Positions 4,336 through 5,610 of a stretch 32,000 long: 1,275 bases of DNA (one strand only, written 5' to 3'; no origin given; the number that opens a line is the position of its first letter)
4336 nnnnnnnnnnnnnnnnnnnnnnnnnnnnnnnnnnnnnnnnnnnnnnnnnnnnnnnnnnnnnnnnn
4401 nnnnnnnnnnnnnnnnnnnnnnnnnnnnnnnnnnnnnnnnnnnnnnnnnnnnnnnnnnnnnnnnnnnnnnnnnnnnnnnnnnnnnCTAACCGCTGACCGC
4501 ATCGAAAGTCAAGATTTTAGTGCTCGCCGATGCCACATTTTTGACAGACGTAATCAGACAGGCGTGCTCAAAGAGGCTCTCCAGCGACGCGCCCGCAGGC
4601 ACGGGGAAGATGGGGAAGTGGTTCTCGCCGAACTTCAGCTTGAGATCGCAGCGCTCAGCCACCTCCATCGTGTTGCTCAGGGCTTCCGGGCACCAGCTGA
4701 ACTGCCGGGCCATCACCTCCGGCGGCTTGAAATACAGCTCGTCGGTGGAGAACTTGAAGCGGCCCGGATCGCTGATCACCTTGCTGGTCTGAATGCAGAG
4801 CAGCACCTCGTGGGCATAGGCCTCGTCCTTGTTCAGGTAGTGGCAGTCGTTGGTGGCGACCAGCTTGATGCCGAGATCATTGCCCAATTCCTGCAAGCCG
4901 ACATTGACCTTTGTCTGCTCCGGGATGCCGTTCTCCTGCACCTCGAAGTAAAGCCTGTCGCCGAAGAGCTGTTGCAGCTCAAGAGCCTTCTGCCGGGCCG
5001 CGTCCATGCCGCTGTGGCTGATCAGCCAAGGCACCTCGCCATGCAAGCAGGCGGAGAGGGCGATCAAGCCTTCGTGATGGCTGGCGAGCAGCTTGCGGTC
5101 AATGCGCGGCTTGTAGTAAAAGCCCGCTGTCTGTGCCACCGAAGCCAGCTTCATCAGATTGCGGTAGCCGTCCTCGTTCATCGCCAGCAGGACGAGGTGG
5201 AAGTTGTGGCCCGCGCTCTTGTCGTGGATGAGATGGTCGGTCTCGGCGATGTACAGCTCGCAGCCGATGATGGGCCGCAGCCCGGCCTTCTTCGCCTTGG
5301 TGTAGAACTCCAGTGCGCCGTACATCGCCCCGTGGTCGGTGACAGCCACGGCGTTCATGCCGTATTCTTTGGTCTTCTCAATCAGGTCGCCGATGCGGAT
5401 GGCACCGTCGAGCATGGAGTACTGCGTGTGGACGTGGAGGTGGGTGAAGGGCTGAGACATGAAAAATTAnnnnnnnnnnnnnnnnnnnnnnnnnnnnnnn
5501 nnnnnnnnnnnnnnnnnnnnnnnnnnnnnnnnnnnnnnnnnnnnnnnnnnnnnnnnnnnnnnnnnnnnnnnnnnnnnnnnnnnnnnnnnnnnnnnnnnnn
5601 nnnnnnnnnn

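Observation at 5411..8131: Three dnaE/PHP-derived fragments interleaved with OLD and TA genes: a mosaic recombination hotspot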

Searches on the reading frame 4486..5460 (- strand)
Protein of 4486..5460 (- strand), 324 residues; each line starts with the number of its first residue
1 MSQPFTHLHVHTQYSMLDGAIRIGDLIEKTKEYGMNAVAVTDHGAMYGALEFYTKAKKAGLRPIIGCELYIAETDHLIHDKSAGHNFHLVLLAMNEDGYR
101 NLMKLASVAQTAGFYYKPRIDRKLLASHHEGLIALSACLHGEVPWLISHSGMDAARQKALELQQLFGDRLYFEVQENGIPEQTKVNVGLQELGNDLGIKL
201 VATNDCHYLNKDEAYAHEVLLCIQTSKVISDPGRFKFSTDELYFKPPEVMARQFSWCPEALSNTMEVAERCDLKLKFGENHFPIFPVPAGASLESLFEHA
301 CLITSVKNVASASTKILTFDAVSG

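Call 7: search_protein_families(library=pfam, proteins=[window:4486-5460:-], max_evalue=0.01)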
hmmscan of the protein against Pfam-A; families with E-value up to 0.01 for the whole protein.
window:4486-5460:- (324 aa): 1 family
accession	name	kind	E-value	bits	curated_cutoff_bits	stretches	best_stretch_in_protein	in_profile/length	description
PF02811.25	PHP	-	1.4e-56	191.8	26.4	1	7-176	1-163/164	PHP domain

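Call 11: find_encoding_contigs(protein=window:4486-5460:-, flank=10000, max_places=6)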
Protein window:4486-5460:- (324 aa): no gene with exactly this product is on record in the collection.

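Call 12: find_homologous_proteins(query=window:4486-5460:-)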
Query window:4486-5460:- (324 aa): 6833 proteins with E <= 0.001 among 8000 candidates; the best 120 are listed.
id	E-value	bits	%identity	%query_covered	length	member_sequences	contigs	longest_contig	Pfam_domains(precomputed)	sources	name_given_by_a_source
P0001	2.6e-201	686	98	93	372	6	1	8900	PF02811.27,PF07733.19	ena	-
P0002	9.2e-168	575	79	93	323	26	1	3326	PF02811.27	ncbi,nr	ncbi:PHP domain-containing protein, partial [Desulfobulbus sp. US2]|nr:PHP domain-containing protein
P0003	1.6e-159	548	76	93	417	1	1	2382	PF02811.27,PF07733.19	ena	-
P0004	3.3e-157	541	76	92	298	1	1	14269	PF02811.27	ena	-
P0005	5.2e-155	534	73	93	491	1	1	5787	PF02811.27,PF07733.19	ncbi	ncbi:MAG: DNA polymerase III subunit alpha, partial [Desulfobulbus sp.]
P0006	1.1e-147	510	72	93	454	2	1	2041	PF02811.27,PF07733.19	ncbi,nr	ncbi:MAG TPA: DNA polymerase III subunit alpha, partial [Desulfobulbaceae bacterium]|nr:DNA polymera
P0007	1.1e-146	506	70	93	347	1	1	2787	PF02811.27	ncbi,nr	ncbi:MAG: PHP domain-containing protein, partial [Desulfobulbaceae bacterium]|nr:PHP domain-containi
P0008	6.5e-145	500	70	93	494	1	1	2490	PF02811.27,PF07733.19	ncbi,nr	ncbi:MAG: DNA polymerase III subunit alpha, partial [Desulfobulbaceae bacterium]|nr:DNA polymerase I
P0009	6.7e-142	490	69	93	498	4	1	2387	PF02811.27,PF07733.19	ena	-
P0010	4.4e-141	488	69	93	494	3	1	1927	PF02811.27,PF07733.19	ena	-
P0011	9.9e-141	487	69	93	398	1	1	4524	PF02811.27,PF07733.19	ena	-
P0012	2.0e-139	482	66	93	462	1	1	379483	PF02811.27,PF07733.19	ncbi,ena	-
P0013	2.6e-134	466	66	93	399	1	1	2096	PF02811.27,PF07733.19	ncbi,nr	ncbi:MAG: DNA polymerase III subunit alpha, partial [Deltaproteobacteria bacterium]|nr:DNA polymeras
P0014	2.2e-130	453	65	92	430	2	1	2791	PF02811.27,PF07733.19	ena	-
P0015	4.2e-130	452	64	93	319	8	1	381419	PF02811.27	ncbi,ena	-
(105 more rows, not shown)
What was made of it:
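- Tried and rejected: Short dnaE-like proteins on long contigs (call 12) as evidence for widespread split dnaE.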

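Call 13: find_encoding_contigs(protein=P0001, flank=10000, max_places=6)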
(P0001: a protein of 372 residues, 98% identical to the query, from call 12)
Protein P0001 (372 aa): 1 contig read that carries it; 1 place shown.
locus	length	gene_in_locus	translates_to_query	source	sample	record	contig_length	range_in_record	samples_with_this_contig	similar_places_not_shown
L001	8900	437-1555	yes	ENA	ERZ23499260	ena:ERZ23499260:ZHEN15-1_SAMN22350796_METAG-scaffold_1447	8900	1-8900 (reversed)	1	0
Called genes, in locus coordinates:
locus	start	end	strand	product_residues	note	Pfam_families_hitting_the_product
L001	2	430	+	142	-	?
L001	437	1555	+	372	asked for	PF02811:PHP, PF07733:DNA_pol3_alpha (weak)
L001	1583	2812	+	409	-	-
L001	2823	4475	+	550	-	-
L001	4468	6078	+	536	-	PF02518:HATPase_c (weak), PF13589:HATPase_c_3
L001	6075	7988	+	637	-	PF04055:Radical_SAM (faint)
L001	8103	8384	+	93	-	-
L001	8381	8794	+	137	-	PF01850:PIN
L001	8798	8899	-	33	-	?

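Call 17: find_related_loci(query=window:4558-5460:-, collection=genome_contigs, flank=10000)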
Query window:4558-5460:- (301 aa) in genome_contigs; peptide patterns used: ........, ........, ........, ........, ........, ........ (x = any residue, [..] = any of these).
598 stretches matched a pattern (row limit reached: there are more); 559 encode a relative of the query (tblastn E <= 1e-3); the best 80 are kept; 80 distinct loci.
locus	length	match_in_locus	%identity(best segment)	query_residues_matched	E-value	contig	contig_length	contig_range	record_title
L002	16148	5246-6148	98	1-301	0e+0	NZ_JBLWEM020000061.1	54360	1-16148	Candidatus Electronema sp. JC JC__425326, whole genome shotgun sequence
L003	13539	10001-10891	97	5-301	0e+0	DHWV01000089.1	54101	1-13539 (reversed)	MAG TPA_asm: Desulfobulbaceae bacterium UBA5173 UBA5173_contig_7511, whole genome shotgun sequence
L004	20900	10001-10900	96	2-301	0e+0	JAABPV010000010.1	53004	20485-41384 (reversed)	MAG: Desulfobulbaceae bacterium isolate S01.Bin068 NODE_19_length_53004_cov_8.123982, whole genome shotgun sequence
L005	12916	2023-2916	93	4-301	0e+0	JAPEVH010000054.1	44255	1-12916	MAG: Candidatus Electronema sp. isolate KV k127_20612870, whole genome shotgun sequence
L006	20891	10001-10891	94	5-301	0e+0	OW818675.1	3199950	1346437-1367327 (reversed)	Candidatus Electronema halotolerans isolate LOGT-cMAG genome assembly, chromosome: 1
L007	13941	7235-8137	98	1-301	0e+0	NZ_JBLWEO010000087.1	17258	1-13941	Candidatus Electronema sp. PJ PJ__463150, whole genome shotgun sequence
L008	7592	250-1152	81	1-301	2e-177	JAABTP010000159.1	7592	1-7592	MAG: Desulfobulbaceae bacterium isolate S24.Bin023 NODE_163_length_7592_cov_13.113906, whole genome shotgun sequence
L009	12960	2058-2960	78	1-301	8e-169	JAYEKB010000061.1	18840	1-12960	MAG: Thermodesulfobacteriota bacterium isolate MAG148 MAG148_61, whole genome shotgun sequence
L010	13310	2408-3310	77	1-301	1e-166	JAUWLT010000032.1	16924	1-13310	MAG: Desulfobulbaceae bacterium isolate CSMAG_2379 CSMAG_2379_k141_361591_length_16924_cov_21.9237, whole genome shotgun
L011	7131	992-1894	76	1-301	4e-166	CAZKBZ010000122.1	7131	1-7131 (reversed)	MAG TPA_asm: uncultured Desulfobulbus sp. isolate SRP338002_co1_119 genome assembly, contig: NODE_9726_length_7131_cov_3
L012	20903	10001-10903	75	1-301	2e-164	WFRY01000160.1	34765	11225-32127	MAG: Desulfobulbaceae bacterium isolate S015_9 k151_192963, whole genome shotgun sequence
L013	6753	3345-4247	74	1-301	3e-163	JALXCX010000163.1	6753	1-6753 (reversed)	MAG: Desulfobulbaceae bacterium isolate T2_metabat2_scaf2bin.208 T2_NODE_19575_length_6753_cov_9.564745, whole genome sh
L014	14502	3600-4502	74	1-301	2e-158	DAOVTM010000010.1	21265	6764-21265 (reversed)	MAG TPA_asm: Desulfobulbaceae bacterium isolate CSMAG_1653 CSMAG_1653_k141_4940510_length_21265_cov_19.5245, whole genom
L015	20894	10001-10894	71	4-301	2e-151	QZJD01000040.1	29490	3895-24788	MAG: Desulfobulbus sp. isolate SURF_48 Ga0104751_1002359, whole genome shotgun sequence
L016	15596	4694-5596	66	1-301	2e-144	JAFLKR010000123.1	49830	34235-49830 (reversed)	MAG: Desulfobulbaceae bacterium isolate LaCa_MAG_10 c_000000001213, whole genome shotgun sequence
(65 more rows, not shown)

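Call 33: find_homologous_proteins(query=L007:7235-10735:+, max_evalue=1e-100)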
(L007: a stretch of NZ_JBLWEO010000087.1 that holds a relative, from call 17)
Query L007:7235-10735:+ (1166 aa): 7999 proteins with E <= 1e-100 among 8000 candidates; the best 120 are listed.
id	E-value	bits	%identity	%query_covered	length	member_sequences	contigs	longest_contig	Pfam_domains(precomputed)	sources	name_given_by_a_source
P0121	0.0e+0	2651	100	100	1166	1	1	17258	PF02811.27,PF14579.13,PF01336.32,PF17657.7,PF07733.19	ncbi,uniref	ncbi:DNA polymerase III subunit alpha [Candidatus Electronema sp. PJ]|uniref:DNA polymerase III subu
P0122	0.0e+0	2445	91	100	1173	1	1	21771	PF02811.27,PF14579.13,PF01336.32,PF17657.7,PF07733.19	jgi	jgi:DNA polymerase-3 subunit alpha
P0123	0.0e+0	2442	96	66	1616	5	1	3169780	PF02811.27,PF14579.13,PF14528.12,PF01336.32,PF17657.7,PF07733.19,PF14890.12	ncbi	ncbi:MAG: DNA polymerase III subunit alpha [Candidatus Electronema sp. VV]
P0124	0.0e+0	2428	96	66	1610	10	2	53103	PF02811.27,PF14579.13,PF14528.12,PF01336.32,PF17657.7,PF07733.19,PF14890.12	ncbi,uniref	uniref:DNA polymerase III subunit alpha n=1 Tax=Candidatus Electronema sp. TaxID=2698783 RepID=UPI00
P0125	0.0e+0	2419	89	68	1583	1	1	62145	PF02811.27,PF14579.13,PF14528.12,PF01336.32,PF17657.7,PF07733.19,PF14890.12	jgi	jgi:DNA polymerase III alpha subunit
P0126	0.0e+0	2371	95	64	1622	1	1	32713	PF02811.27,PF14579.13,PF14528.12,PF01336.32,PF17657.7,PF07733.19,PF14890.12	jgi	jgi:DNA polymerase-3 subunit alpha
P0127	0.0e+0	2347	94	64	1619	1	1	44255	PF02811.27,PF14579.13,PF14528.12,PF01336.32,PF17657.7,PF07733.19,PF14890.12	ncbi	-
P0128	0.0e+0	2346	94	64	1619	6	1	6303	PF02811.27,PF14579.13,PF14528.12,PF01336.32,PF17657.7,PF07733.19,PF14890.12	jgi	jgi:DNA polymerase-3 subunit alpha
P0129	0.0e+0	2341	93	64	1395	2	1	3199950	PF02811.27,PF14579.13,PF01336.32,PF17657.7,PF07733.19,PF14890.12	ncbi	ncbi:DNA-directed DNA polymerase [Candidatus Electronema halotolerans]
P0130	0.0e+0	2185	82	99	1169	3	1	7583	PF02811.27,PF14579.13,PF01336.32,PF17657.7,PF07733.19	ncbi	-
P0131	0.0e+0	2164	80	99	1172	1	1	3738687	PF02811.27,PF14579.13,PF01336.32,PF17657.7,PF07733.19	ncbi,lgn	ncbi:MAG: DNA polymerase III subunit alpha [Candidatus Electrothrix sp. YB6]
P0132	0.0e+0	2146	80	99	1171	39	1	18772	PF02811.27,PF14579.13,PF01336.32,PF17657.7,PF07733.19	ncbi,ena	-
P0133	0.0e+0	2140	80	98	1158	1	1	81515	PF02811.27,PF14579.13,PF01336.32,PF17657.7,PF07733.19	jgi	jgi:DNA polymerase-3 subunit alpha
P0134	0.0e+0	2130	79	100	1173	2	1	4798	PF02811.27,PF14579.13,PF01336.32,PF17657.7,PF07733.19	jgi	jgi:DNA polymerase-3 subunit alpha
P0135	0.0e+0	2102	85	65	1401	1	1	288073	PF02811.27,PF14579.13,PF01336.32,PF17657.7,PF07733.19,PF14890.12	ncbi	ncbi:DNA-directed DNA polymerase [Candidatus Electrothrix gigas]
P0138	0.0e+0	2093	85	65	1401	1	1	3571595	PF02811.27,PF14579.13,PF01336.32,PF17657.7,PF07733.19,PF14890.12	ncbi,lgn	ncbi:MAG: DNA polymerase III subunit alpha [Candidatus Electrothrix gigas]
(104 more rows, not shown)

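Call 34: list_cluster_members(proteins=[P0123, P0124])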
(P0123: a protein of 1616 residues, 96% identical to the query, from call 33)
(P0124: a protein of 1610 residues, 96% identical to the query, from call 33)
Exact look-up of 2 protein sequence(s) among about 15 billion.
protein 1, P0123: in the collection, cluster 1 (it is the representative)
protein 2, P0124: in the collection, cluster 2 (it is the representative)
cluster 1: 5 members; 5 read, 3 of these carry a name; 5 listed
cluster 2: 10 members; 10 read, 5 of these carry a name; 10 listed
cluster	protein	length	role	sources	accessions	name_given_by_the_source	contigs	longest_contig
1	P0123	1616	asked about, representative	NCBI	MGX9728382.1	MAG: DNA polymerase III subunit alpha [Candidatus Electronema sp. VV]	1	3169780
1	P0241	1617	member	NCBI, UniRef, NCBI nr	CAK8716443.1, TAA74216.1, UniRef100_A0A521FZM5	MAG: DNA polymerase-3 subunit alpha [Candidatus Electronema aureum] | DNA polymerase III subunit alpha n=1 Tax=Candidatus Electronema aureum TaxID=2005002 ...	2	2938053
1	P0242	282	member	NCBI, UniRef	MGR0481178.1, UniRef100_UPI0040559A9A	MAG: PHP domain-containing protein [Candidatus Electronema sp. V4] | PHP domain-containing protein n=1 Tax=Candidatus Electronema sp. V4 TaxID=3454756 ...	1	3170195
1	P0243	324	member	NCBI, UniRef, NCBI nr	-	-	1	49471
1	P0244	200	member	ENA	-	-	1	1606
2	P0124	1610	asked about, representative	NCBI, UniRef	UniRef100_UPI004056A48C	DNA polymerase III subunit alpha n=1 Tax=Candidatus Electronema sp. TaxID=2698783 ...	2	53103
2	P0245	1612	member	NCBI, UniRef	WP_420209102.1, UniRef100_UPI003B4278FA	DNA polymerase III subunit alpha [Candidatus Electronema sp. JC] | DNA polymerase III subunit alpha n=1 Tax=Candidatus Electronema sp. JC TaxID=3401570 ...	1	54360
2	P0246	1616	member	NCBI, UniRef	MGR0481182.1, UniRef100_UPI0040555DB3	MAG: DNA polymerase III subunit alpha [Candidatus Electronema sp. V4] | DNA polymerase III subunit alpha n=1 Tax=Candidatus Electronema sp. V4 TaxID=3454756 ...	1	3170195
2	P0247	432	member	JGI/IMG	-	DNA polymerase-3 subunit alpha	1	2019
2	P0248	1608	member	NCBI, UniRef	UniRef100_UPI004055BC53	DNA polymerase III subunit alpha n=1 Tax=Candidatus Electronema sp. TaxID=2698783 ...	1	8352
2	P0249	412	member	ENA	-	-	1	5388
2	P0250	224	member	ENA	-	-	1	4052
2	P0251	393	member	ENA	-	-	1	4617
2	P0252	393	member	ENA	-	-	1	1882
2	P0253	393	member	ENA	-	-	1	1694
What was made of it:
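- Checked: The same 324-aa ORF also occurs on a separate 49,471-nt contig (P0243, call 34).
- Electronema sp. V4, with an accession four numbers from that genome's dnaE (call 34). The F1 ORF also occurs on a separate 49,471-nt contig (P0243, call 34).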

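Call 35: find_encoding_contigs(protein=P0241, flank=10000, max_places=4)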
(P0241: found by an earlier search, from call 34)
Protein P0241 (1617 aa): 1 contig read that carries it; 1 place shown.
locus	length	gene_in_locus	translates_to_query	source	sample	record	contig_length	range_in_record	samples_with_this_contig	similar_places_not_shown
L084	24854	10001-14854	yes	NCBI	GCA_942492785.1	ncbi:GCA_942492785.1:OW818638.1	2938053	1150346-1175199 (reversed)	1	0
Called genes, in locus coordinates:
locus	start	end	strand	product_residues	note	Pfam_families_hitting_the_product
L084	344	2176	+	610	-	PF00920:ILVD_EDD_N, PF24877:ILV_EDD_C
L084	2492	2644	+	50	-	-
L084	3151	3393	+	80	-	-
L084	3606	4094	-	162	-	-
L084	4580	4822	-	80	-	-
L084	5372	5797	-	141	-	-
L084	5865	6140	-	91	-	PF12844:HTH_19 (weak), PF13560:HTH_31, PF01381:HTH_3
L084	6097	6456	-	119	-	PF05973:Gp49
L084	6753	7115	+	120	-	-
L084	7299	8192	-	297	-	PF13612:DDE_Tnp_1_3, PF01609:DDE_Tnp_1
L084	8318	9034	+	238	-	-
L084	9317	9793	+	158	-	-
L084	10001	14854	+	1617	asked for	PF02811:PHP, PF07733:DNA_pol3_alpha, PF17657:DNA_pol3_finger, PF14890:Intein_splicing, PF14528:LAGLIDADG_3, PF14579:HHH_6, PF01336:tRNA_anti-codon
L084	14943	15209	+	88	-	PF15919:HicB_lk_antitox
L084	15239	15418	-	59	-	-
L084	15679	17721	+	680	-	PF13855:LRR_8, PF23598:LRR_14 (weak), PF13855:LRR_8, PF00025:Arf, PF00071:Ras, PF08477:Roc, PF16095:COR-A, PF25497:COR-B, +3 more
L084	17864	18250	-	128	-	-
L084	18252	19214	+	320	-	-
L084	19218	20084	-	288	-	PF00398:RrnaAD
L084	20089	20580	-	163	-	PF09835:DUF2062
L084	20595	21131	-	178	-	PF09835:DUF2062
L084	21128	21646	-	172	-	PF09835:DUF2062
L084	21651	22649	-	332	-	PF00814:TsaD, PF22521:HypF_C_2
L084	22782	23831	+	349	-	PF04055:Radical_SAM, PF06463:Mob_synth_C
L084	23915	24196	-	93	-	-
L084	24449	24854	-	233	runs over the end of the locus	PF13500:AAA_26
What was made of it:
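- On Defence island / hotspot: VapBC and HigBA (calls 7, 35).
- On Naturally split dnaE (split intein or separate PHP subunit): An intact 1617-aa dnaE is present (calls 34, 35).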

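Call 40: find_encoding_contigs(protein=P0123, flank=10000, max_places=3)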
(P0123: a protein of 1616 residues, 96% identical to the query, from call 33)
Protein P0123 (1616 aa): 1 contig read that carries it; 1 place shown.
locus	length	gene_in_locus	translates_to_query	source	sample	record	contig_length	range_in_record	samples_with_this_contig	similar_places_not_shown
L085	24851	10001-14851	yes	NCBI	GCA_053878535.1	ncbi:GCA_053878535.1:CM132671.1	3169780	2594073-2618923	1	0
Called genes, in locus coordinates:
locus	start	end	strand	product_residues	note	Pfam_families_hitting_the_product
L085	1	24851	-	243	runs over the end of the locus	PF03400:DDE_Tnp_IS1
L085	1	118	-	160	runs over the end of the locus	-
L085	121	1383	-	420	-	PF15653:Tox-URI2 (faint)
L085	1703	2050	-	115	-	-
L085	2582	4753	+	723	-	PF00270:DEAD, PF04851:ResIII (weak), PF00271:Helicase_C, PF16124:RecQ_Zn_bind, PF09382:RQC, PF00570:HRDC, PF14493:HTH_40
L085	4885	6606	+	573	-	PF00587:tRNA-synt_2b, PF04073:tRNA_edit, PF03129:HGTP_anticodon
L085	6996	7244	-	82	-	PF03400:DDE_Tnp_IS1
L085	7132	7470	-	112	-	PF03400:DDE_Tnp_IS1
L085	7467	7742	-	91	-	PF03811:Zn_ribbon_InsA, PF12759:HTH_Tnp_IS1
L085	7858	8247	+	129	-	PF01850:PIN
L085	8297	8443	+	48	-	-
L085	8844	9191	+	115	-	-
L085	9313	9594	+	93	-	-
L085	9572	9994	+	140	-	PF01850:PIN (weak)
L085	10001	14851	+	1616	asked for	PF02811:PHP, PF07733:DNA_pol3_alpha, PF17657:DNA_pol3_finger, PF14890:Intein_splicing, PF14528:LAGLIDADG_3, PF14579:HHH_6, PF01336:tRNA_anti-codon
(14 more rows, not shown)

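Call 41: search_protein_families(library=padloc, proteins=[L005:829-1899:+, L002:1446-3539:+, L001:1583-2812:+, L001:2823-4475:+, L001:4468-6078:+], max_evalue=0.001)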
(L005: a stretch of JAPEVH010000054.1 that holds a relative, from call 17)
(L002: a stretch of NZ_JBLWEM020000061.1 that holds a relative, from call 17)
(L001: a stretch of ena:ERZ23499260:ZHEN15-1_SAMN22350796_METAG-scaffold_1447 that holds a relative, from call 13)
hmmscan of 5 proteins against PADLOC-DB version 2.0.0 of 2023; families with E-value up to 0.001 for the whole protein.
L005:829-1899:+ (356 aa): 0 families

L002:1446-3539:+ (697 aa): 33 families (the best 25 are shown)
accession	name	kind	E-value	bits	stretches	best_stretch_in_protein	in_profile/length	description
PDLC02693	Orf5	-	1.4e-182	606.5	1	36-578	2-542/543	Orf5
PDLC04157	HEC-06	-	1e-87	293.1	1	31-579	12-556/558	-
PDLC04154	HEC-06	-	8.8e-86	286.7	1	24-578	5-564/569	-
PDLC04155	HEC-06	-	7.9e-83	276.8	1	28-579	7-559/562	-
PDLC02702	Orf5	-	4.2e-79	264.8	1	41-579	1-542/543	Orf5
PDLC02687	Orf5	-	4.9e-71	238.1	1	26-563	1-543/543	Orf5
PDLC02700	Orf5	-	7.9e-62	207.7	1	37-578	7-555/555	Orf5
PDLC02695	Orf5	-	5.4e-49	165.1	1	26-577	3-600/601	Orf5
PDLC02691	Orf5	-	1e-43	147.8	2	203-578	198-579/579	Orf5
PDLC03655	mREase_IV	-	2.2e-37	126.8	3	203-501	204-521/629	Type IV methyl-directed restriction enzyme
PDLC02701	Orf5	-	2.1e-34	117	1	32-578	9-594/596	Orf5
PDLC02690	Orf5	-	6.2e-33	112.4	1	37-578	4-529/531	Orf5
PDLC02698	Orf5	-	2.1e-30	104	2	200-578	194-571/573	Orf5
PDLC02692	Orf5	-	2.8e-30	103.6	1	42-578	7-556/558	Orf5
PDLC04156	HEC-06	-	2.4e-29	100.3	2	215-574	201-556/562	-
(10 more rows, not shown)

L001:1583-2812:+ (409 aa): 0 families

L001:2823-4475:+ (550 aa): 2 families
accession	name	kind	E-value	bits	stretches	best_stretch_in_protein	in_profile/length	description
PDLC04140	mad8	-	1.7e-05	22.5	1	385-511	157-266/314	mads_8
PDLC02188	HerA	-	0.00041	17.3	1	416-522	418-526/578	-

L001:4468-6078:+ (536 aa): 1 family
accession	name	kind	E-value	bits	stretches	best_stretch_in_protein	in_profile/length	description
PDLC03971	TmtA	-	0.00083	14.9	0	23-96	55-122/1782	-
